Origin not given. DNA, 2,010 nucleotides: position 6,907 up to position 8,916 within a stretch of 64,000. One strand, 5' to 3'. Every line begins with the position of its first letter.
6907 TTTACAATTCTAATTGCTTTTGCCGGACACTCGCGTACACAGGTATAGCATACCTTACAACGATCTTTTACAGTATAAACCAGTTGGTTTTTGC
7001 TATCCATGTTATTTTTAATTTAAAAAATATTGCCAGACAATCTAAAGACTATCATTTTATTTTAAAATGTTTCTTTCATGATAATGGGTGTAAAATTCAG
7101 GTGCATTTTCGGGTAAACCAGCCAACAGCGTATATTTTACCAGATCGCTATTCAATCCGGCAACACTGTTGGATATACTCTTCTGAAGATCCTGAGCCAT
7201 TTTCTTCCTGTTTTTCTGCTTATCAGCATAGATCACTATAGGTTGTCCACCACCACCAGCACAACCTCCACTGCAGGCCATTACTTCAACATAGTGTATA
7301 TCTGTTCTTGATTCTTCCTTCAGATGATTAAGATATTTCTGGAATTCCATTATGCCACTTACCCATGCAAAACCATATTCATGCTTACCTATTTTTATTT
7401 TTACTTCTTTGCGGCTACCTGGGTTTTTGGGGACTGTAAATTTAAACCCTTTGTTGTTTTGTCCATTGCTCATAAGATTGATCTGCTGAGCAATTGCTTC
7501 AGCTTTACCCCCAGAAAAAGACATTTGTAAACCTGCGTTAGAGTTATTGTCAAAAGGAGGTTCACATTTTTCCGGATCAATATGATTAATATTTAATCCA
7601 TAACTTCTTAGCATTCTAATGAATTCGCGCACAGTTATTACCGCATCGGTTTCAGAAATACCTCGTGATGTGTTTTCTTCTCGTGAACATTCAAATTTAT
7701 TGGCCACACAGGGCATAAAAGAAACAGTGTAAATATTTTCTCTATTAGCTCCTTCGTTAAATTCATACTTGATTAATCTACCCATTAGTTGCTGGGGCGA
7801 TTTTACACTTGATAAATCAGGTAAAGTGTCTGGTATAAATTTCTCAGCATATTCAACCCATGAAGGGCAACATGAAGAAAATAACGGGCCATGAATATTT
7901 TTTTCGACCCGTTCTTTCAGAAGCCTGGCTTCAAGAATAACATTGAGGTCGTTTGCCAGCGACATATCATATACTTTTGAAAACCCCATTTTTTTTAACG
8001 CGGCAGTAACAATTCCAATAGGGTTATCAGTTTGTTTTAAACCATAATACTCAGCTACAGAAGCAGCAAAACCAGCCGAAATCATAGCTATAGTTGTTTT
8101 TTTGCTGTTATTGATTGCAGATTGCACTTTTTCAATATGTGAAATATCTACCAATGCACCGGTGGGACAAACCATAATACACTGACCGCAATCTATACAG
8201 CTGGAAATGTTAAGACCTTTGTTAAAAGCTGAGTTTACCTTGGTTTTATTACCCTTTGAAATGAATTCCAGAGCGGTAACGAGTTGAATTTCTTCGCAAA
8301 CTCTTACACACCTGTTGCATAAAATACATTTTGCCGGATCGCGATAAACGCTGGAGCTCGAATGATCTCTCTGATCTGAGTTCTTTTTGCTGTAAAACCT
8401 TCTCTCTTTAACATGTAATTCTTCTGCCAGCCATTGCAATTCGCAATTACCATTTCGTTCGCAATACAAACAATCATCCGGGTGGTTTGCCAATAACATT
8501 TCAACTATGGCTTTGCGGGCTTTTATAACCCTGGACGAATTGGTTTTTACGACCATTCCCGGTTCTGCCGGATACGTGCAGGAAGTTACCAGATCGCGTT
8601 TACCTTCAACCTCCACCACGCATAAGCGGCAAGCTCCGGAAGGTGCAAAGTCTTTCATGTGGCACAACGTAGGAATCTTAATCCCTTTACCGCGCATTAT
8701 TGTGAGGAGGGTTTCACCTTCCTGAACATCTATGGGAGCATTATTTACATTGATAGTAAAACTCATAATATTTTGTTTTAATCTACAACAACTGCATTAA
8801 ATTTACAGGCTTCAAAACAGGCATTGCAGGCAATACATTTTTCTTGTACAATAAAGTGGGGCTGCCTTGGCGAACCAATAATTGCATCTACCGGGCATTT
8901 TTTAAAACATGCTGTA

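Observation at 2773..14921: One HydABC hydrogenase operon bracketed by two different sensory [FeFe]-hydrogenase signalling modules plus Rex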

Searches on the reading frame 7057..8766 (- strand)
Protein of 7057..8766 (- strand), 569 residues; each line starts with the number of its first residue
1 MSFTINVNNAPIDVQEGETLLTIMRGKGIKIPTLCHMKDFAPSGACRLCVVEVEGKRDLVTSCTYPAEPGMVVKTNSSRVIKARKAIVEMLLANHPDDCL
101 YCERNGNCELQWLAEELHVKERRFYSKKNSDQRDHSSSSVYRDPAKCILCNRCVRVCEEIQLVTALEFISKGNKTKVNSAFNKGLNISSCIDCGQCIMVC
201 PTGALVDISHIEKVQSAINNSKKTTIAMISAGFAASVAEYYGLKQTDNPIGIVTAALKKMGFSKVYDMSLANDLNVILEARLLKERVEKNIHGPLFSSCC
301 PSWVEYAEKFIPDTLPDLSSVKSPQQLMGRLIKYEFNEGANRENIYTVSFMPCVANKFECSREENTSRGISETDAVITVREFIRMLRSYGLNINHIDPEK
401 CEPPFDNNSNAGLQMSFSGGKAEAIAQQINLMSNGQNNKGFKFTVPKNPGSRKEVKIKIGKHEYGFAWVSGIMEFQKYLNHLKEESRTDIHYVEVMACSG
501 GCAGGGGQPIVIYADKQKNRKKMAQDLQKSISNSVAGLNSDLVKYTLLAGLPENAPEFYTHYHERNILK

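Call 3: search_protein_families(library=pfam, proteins=[window:7057-8766:-], max_evalue=0.001)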
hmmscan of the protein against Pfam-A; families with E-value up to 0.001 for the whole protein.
window:7057-8766:- (569 aa): 17 families
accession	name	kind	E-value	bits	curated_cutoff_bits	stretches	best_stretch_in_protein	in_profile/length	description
PF02906.19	Fe_hyd_lg_C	-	2.8e-67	227.4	22.1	1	223-506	1-245/245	Iron only hydrogenase large subunit, C-terminal domain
PF13510.11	Fer2_4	-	2.1e-18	66.6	22.8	1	3-77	4-81/82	2Fe-2S iron-sulfur cluster binding domain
PF10588.14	NADH-G_4Fe-4S_3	-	2.7e-18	65.7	27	1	84-123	1-40/40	NADH-ubiquinone oxidoreductase-G iron-sulfur binding region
PF12838.12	Fer4_7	-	5.3e-09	36.8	27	1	146-204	1-52/52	4Fe-4S dicluster domain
PF13237.11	Fer4_10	-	7e-09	35.9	25.5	1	140-201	2-53/53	4Fe-4S dicluster domain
PF22117.2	Fer4_Nqo3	-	7.3e-09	36.1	27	1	143-205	7-66/67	NADH-quinone oxidoreductase subunit 3, ferredoxin-like domain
PF12837.12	Fer4_6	-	3.1e-08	33.6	25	2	188-205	7-24/24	4Fe-4S binding domain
PF00037.32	Fer4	-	1.6e-07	31.2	21.1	1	188-205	6-23/24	4Fe-4S binding domain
PF13187.11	Fer4_9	-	5.4e-07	30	27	1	146-204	1-51/52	4Fe-4S dicluster domain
PF00111.32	Fer2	-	1.5e-06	28.5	21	1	4-55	2-49/77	2Fe-2S iron-sulfur cluster binding domain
PF13484.11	Fer4_16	-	7.5e-06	27.1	30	1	190-216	2-26/66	4Fe-4S double cluster binding domain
PF17179.9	Fer4_22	-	5.7e-05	24.3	27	0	189-225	1-37/95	4Fe-4S dicluster domain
PF13746.11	Fer4_18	-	0.00011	22.8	27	0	183-208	54-77/114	4Fe-4S dicluster domain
PF12797.12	Fer4_2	-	0.00011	22.3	24.5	0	188-202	8-22/22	4Fe-4S binding domain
PF14697.11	Fer4_21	-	0.00015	22.3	35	1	144-202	5-53/59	4Fe-4S dicluster domain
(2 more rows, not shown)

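Call 25: search_solved_structures(query=window:7057-8766:-, max_evalue=1e-20, show_alignments=5)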
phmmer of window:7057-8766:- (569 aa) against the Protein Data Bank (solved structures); distinct sequences matched with E-value up to 1e-20: 91 (the best 60 are shown).
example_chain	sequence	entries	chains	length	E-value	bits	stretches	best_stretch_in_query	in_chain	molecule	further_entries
8a6t_A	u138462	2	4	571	7.2e-123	414.6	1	6-565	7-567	Electron bifurcating hydrogenase subunit HydA1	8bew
7q4v_A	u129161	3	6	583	1.2e-107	364.4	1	3-517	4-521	Iron hydrogenase HydA1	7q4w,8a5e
7p5h_A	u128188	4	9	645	5.3e-107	362.3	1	13-528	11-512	Fe-hydrogenase, subunit alpha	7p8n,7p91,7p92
9rj9_A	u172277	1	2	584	8.7e-94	318.7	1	4-519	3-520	Iron hydrogenase 1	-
7qhf_A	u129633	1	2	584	1.5e-93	317.9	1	4-519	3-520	Iron hydrogenase 1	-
6gm1_A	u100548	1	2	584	2.5e-93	317.1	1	4-519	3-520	Iron hydrogenase 1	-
6gm8_A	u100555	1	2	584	3.4e-93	316.7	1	4-519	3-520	Iron hydrogenase 1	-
1c4a_A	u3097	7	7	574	4.9e-93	316.2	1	4-519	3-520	PROTEIN (FE-ONLY HYDROGENASE) | PROTEIN (PERIPLASMIC HYDROGENASE 1) | Iron hydrogenase 1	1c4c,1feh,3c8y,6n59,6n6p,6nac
4xdd_A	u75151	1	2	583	5e-93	316.1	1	4-519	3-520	Iron hydrogenase 1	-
4xdc_A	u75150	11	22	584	5.1e-93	316.1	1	4-519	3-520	Iron hydrogenase 1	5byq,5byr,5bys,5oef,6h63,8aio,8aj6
6gm2_A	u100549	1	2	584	6.3e-93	315.8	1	4-519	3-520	Iron hydrogenase 1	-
8cjy_A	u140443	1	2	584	6.3e-93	315.8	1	4-519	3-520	Iron hydrogenase 1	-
9rjo_A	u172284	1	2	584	7.9e-93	315.5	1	4-519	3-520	Iron hydrogenase 1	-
6yf4_A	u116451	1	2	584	1.2e-92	314.9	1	4-519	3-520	Iron hydrogenase 1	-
6gm0_A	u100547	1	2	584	1.2e-92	314.9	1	4-519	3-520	Iron hydrogenase 1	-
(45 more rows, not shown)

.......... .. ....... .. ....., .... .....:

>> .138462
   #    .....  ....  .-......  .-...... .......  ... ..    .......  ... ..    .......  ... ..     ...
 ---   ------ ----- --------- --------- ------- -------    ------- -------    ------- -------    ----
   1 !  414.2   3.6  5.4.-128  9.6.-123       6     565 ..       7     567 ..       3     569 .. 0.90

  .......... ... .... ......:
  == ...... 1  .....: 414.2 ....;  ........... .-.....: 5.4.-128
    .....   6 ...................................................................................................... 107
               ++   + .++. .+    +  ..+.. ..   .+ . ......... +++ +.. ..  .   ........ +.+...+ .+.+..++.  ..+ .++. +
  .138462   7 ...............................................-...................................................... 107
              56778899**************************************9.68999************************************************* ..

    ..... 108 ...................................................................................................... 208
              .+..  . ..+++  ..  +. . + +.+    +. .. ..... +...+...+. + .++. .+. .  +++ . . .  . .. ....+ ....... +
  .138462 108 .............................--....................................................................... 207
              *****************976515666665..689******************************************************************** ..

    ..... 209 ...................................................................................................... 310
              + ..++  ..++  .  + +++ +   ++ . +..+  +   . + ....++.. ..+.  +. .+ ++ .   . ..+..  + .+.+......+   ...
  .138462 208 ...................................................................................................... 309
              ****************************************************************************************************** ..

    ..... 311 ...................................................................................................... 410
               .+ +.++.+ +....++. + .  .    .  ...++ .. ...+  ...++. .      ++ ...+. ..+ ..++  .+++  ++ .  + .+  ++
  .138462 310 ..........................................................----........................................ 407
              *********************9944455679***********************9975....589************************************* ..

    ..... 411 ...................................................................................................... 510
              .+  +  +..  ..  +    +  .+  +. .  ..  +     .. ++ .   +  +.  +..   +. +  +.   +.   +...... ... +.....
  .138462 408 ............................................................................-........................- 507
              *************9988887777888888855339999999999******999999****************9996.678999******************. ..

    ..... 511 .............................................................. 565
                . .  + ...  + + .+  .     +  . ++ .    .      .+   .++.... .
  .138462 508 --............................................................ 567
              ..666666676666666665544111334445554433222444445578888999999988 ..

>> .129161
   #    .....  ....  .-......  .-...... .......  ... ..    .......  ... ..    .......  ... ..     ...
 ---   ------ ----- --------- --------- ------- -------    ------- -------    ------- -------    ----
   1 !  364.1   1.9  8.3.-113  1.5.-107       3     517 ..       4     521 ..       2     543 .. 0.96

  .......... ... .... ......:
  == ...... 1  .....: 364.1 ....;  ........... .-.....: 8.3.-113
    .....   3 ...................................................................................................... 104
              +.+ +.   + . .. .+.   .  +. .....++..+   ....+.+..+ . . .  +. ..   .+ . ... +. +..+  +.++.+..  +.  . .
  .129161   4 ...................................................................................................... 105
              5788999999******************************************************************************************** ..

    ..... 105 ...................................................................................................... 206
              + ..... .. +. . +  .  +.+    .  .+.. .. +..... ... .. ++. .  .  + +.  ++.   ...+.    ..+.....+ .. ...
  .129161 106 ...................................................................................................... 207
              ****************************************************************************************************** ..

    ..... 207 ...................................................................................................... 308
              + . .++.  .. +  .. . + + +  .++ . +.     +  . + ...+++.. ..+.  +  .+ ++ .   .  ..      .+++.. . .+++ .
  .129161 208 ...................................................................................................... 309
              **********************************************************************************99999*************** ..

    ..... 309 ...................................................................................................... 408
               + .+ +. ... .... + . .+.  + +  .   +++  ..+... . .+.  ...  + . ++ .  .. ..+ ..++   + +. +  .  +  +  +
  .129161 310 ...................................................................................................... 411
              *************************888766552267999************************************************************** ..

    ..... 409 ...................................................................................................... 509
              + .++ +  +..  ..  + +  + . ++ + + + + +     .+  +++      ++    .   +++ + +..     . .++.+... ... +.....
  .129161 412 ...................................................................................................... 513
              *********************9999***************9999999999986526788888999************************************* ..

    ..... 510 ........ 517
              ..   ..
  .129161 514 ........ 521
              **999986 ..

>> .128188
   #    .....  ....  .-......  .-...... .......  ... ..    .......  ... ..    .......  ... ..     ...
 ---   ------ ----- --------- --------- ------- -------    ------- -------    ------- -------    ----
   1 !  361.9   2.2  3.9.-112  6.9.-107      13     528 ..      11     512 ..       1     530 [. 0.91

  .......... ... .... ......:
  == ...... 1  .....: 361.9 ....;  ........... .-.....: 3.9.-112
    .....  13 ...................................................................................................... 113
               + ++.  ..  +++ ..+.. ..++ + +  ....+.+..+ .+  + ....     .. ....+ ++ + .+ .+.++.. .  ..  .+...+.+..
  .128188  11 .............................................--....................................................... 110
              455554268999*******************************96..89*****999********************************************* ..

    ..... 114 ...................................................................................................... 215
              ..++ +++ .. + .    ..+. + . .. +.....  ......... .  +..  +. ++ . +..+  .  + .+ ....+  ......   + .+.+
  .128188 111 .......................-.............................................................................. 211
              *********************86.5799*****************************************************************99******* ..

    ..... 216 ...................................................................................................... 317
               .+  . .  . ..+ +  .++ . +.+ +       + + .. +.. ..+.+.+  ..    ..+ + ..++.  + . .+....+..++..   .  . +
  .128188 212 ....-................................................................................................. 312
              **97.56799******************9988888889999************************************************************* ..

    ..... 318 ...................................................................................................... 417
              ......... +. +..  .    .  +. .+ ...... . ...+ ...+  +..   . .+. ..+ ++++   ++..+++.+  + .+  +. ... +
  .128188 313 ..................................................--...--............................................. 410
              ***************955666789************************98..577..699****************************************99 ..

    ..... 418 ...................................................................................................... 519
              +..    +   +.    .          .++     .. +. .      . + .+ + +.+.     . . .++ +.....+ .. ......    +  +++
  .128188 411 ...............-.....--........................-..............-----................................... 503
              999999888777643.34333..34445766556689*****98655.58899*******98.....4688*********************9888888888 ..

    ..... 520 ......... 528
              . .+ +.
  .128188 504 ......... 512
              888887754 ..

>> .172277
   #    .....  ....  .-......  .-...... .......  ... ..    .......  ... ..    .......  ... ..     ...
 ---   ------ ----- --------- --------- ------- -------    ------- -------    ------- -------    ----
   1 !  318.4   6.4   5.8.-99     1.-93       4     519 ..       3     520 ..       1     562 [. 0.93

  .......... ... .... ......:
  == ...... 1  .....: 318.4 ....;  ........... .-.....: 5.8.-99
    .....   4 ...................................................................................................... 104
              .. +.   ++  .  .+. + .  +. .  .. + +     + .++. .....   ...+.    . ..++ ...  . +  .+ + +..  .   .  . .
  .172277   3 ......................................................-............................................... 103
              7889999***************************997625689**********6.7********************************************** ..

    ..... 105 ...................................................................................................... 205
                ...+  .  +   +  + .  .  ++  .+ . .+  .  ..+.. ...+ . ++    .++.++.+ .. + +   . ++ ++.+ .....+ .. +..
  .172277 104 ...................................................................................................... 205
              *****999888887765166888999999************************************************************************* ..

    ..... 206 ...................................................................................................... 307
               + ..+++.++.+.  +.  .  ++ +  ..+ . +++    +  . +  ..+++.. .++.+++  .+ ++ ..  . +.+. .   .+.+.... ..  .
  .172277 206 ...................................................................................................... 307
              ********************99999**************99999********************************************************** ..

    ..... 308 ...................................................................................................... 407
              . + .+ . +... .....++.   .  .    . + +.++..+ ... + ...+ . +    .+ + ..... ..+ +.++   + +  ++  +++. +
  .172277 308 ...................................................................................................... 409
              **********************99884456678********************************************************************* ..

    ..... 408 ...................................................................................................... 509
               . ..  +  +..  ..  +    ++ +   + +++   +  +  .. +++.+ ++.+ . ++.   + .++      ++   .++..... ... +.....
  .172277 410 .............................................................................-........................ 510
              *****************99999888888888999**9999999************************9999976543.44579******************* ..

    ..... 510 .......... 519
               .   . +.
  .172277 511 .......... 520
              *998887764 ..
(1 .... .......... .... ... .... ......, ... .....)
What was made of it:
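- Checked: Best solved relative is the T. kivui bifurcating HydA1, 8a6t, E=7e-123 (call 25).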

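Call 63: search_protein_families(library=ncbifam, proteins=[window:7057-8766:-], max_evalue=0.00001)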
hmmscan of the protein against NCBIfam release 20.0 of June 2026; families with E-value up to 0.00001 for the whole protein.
window:7057-8766:- (569 aa): 17 families
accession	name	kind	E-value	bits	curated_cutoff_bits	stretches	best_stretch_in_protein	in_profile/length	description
NF040763.1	FeFe_hydrog_A6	exception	2.4e-157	524.8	765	1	4-523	2-525/571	NADH-dependent [FeFe] hydrogenase, group A6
NF040762.1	Hydr_FeFe_Clost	exception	2.4e-119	399.5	900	1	4-519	2-519/572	ferredoxin hydrogenase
TIGR02512.1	FeFe_hydrog_A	subfamily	1e-99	334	405.95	1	139-510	1-374/375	[FeFe] hydrogenase, group A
NF005745.0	PRK07569.1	equivalog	5.5e-57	192.9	333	1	4-207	5-209/238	bidirectional hydrogenase complex protein HoxU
TIGR01973.1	NuoG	equivalog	4.4e-49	167.8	470.05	1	5-217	1-210/606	NADH-quinone oxidoreductase subunit NuoG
TIGR04105.1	FeFe_hydrog_B1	subfamily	9.5e-47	159.7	450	1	140-507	137-457/462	monomeric [FeFe] hydrogenase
NF006305.0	PRK08493.1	equivalog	9.6e-46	156.2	591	1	4-208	3-224/819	NADH-quinone oxidoreductase subunit G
NF005895.0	PRK07860.1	equivalog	2.5e-36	125.1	802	1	4-207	19-222/811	NADH-quinone oxidoreductase subunit G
NF009454.0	PRK12814.1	equivalog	9.7e-20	70.5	916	1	3-100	4-101/657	putative NADPH-dependent glutamate synthase small subunit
NF004546.0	PRK05888.3-3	equivalog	2.5e-08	33.5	260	1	126-214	45-133/196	NADH-quinone oxidoreductase subunit NuoI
NF003454.1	PRK05035.1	equivalog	1.1e-07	30.8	345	1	142-215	364-434/556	electron transport complex subunit RsxC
TIGR01971.1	NuoI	subfamily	1.8e-07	30.8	113.05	1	143-215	40-108/121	NADH-quinone oxidoreductase, chain I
NF004540.0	PRK05888.2-1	equivalog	2.5e-07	30.3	215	1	144-215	43-113/139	NADH-quinone oxidoreductase subunit NuoI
NF004537.0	PRK05888.1-3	equivalog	4.5e-07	29.6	163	1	145-206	68-131/204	NADH-quinone oxidoreductase subunit NuoI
TIGR00403.1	ndhI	equivalog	4.7e-07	29.6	302.35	1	143-207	60-121/183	NAD(P)H-quinone oxidoreductase subunit I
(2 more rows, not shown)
